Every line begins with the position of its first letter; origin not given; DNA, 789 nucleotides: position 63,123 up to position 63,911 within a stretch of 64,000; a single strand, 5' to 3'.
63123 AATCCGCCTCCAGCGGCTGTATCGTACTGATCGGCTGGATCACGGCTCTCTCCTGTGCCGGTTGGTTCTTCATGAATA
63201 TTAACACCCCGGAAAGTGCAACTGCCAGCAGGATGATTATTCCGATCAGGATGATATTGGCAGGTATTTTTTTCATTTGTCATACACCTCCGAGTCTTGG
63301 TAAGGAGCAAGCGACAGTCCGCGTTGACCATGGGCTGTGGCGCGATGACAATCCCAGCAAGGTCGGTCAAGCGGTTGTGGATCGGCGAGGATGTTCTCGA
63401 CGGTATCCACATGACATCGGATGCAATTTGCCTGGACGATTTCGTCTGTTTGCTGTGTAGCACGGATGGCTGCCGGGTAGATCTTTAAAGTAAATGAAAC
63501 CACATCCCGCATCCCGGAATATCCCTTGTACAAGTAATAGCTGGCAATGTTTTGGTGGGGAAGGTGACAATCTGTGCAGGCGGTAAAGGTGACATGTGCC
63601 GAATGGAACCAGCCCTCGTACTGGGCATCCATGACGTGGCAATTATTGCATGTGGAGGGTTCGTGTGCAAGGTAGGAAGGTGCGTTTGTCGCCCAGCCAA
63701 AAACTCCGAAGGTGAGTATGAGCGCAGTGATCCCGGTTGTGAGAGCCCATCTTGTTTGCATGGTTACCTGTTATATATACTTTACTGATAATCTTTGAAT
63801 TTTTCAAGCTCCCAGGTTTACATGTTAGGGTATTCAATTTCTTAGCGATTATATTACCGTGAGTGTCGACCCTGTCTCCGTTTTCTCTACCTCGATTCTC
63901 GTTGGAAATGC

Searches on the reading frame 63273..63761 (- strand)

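Call 58: search_protein_families(library=pfam, proteins=[window:63273-63761:-], max_evalue=0.000001)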
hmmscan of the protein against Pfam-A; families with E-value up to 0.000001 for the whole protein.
window:63273-63761:- (162 aa): 1 family
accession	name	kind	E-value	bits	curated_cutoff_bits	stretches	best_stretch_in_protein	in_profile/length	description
PF03264.19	Cytochrom_NNT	-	7.7e-09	36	24.1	1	11-90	11-94/174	NapC/NirT cytochrome c family, N-terminal region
